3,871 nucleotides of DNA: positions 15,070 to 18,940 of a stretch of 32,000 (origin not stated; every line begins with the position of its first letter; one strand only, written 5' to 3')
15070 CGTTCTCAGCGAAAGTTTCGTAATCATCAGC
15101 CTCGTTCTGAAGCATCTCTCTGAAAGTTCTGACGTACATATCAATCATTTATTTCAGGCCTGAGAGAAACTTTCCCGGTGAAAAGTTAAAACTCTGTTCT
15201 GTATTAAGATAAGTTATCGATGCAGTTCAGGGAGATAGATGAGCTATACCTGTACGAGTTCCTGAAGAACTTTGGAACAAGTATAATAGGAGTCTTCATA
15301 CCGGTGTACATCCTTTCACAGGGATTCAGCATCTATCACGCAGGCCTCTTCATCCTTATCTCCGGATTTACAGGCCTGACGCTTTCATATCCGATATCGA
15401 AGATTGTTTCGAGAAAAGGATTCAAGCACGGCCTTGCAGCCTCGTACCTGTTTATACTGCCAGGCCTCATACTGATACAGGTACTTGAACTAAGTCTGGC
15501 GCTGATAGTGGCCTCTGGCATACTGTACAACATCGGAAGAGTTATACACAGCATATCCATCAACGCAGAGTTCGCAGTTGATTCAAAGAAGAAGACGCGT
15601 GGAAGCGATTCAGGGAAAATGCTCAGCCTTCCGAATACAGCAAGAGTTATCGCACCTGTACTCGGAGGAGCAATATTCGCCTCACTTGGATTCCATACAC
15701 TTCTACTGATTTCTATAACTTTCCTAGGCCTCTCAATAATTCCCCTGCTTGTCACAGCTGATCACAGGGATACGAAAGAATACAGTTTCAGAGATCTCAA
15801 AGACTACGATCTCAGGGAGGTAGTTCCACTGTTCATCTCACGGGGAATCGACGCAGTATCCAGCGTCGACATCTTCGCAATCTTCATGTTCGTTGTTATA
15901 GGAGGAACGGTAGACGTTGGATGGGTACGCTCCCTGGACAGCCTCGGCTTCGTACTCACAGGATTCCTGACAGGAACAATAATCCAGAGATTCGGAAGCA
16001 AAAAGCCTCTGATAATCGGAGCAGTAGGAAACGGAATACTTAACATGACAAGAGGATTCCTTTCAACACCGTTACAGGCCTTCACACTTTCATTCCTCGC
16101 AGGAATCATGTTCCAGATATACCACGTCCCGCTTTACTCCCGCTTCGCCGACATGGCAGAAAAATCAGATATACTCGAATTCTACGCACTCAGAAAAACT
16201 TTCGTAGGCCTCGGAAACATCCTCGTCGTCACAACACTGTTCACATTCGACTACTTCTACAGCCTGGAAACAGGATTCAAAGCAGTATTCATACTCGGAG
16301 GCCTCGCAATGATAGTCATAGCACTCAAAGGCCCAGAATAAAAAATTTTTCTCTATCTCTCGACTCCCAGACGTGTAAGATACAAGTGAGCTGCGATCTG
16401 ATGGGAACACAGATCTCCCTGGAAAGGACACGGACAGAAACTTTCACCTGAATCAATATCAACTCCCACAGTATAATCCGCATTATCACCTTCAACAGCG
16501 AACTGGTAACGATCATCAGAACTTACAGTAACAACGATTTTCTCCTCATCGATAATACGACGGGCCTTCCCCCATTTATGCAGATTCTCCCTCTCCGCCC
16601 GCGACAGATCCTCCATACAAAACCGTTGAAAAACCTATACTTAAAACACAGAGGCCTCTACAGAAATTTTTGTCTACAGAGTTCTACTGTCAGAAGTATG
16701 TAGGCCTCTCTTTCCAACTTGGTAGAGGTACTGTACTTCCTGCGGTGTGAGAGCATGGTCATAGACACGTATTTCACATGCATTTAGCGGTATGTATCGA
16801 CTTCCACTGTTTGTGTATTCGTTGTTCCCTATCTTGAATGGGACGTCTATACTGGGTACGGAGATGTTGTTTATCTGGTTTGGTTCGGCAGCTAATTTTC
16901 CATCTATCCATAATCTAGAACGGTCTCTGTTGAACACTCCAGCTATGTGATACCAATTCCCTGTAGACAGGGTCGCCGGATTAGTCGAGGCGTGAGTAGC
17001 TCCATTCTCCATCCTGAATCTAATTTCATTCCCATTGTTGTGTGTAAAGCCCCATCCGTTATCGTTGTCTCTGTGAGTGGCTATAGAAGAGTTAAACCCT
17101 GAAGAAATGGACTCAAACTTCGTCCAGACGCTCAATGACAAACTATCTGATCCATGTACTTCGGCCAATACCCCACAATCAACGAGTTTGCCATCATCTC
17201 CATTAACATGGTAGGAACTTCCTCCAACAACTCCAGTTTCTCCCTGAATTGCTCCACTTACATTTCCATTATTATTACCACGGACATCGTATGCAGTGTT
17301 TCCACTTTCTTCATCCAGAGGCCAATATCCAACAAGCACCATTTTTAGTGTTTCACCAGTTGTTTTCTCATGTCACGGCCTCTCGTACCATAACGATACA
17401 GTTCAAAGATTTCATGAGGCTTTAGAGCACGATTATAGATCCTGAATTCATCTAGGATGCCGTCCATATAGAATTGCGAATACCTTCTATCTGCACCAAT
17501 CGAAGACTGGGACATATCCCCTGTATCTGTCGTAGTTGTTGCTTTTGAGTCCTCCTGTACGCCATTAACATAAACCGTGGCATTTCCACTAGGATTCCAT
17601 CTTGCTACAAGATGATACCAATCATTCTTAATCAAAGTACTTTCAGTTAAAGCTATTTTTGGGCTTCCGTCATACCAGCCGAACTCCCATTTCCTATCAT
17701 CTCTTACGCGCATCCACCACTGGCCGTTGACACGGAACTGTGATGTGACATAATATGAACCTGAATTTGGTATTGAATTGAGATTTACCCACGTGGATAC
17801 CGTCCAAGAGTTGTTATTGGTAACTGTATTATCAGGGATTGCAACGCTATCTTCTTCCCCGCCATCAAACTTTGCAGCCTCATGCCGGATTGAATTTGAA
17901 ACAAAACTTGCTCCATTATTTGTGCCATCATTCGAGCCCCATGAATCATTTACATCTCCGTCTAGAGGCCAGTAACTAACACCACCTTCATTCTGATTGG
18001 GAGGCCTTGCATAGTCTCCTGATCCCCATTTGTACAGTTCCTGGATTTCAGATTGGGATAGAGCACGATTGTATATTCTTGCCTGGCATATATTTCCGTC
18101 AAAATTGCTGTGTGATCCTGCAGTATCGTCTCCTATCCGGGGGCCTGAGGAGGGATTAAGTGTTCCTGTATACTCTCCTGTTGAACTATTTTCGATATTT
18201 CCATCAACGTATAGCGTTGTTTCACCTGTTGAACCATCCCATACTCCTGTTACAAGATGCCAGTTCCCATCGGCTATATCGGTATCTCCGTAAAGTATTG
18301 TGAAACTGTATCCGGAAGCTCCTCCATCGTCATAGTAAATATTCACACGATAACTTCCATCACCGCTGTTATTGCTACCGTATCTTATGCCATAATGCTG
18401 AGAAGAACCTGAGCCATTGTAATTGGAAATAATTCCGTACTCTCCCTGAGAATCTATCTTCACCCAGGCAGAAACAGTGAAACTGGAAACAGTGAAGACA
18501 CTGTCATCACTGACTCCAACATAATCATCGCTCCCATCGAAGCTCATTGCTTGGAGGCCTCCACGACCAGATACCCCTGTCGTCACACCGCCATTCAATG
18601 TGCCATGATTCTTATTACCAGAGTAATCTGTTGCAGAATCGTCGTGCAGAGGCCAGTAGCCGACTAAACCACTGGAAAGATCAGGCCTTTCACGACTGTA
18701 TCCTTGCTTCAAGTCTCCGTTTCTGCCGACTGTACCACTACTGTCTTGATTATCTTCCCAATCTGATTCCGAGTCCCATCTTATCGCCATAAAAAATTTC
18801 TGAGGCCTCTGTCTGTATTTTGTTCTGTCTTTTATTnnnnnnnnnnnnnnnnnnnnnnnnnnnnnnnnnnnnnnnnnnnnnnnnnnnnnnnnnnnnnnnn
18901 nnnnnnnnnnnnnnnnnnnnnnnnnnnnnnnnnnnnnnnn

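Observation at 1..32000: Extreme over-representation of the palindrome AGGCCT in all frames and in most intergenic spacers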

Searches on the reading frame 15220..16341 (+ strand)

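Call 6: search_protein_families(library=pfam, proteins=[window:15220-16341:+])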
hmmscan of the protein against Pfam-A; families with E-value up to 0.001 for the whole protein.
window:15220-16341:+ (373 aa): 1 family
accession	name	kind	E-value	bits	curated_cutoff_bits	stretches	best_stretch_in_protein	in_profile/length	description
PF07690.21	MFS_1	-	6.1e-18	65.3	33.4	2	229-369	25-166/347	Major Facilitator Superfamily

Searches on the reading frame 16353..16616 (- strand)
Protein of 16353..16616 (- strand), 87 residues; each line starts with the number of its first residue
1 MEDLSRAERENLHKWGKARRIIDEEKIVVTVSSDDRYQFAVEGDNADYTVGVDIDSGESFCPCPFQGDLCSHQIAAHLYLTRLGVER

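Call 13: search_protein_families(library=pfam, proteins=[window:16353-16616:-], max_evalue=0.01)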
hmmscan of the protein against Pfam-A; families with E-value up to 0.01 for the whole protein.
window:16353-16616:- (87 aa): 1 family
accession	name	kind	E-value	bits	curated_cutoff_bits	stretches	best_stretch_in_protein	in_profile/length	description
PF04434.22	SWIM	-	0.00069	19.5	19.6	1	52-76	5-33/38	SWIM zinc finger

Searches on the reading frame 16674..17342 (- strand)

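Call 13: search_protein_families(library=pfam, proteins=[window:16674-17342:-], max_evalue=0.01)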
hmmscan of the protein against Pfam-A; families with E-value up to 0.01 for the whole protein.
window:16674-17342:- (222 aa): 1 family
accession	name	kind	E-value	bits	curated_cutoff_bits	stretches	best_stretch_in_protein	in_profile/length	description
PF13385.13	Laminin_G_3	-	6.4e-21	75.5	27.6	1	64-204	15-151/151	Concanavalin A-like lectin/glucanases superfamily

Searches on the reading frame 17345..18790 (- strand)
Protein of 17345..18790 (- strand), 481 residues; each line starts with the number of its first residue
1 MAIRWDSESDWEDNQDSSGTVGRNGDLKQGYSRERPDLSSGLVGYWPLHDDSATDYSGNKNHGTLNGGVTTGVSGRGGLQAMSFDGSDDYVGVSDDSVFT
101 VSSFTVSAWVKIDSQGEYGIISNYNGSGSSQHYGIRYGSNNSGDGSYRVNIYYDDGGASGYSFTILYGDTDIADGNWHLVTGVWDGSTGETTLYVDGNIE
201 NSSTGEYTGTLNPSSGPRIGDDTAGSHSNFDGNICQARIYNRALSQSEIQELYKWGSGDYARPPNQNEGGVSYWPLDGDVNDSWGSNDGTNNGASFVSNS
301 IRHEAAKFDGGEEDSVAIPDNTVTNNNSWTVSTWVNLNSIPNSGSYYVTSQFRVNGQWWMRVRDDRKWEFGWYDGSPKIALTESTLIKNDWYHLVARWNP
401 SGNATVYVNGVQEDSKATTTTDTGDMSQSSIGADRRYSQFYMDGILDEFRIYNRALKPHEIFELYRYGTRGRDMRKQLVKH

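Call 6: search_protein_families(library=pfam, proteins=[window:17345-18790:-])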
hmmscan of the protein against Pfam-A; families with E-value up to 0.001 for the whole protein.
window:17345-18790:- (481 aa): 5 families
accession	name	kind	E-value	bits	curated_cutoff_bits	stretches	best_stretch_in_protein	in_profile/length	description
PF13385.13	Laminin_G_3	-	1e-57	195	27.6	2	311-461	2-150/151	Concanavalin A-like lectin/glucanases superfamily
PF02973.23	Sialidase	-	2e-08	34.4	26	1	400-461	115-181/189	Sialidase, N-terminal domain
PF07953.20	Toxin_R_bind_N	-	4.2e-07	30.3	23.8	0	279-456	3-191/191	Clostridium neurotoxin, N-terminal receptor binding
PF00354.24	Pentaxin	-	7.2e-06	26.3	25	0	176-254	84-168/194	Pentaxin family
PF02210.31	Laminin_G_2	-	0.00066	20.6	22.9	0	163-207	41-83/126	Laminin G domain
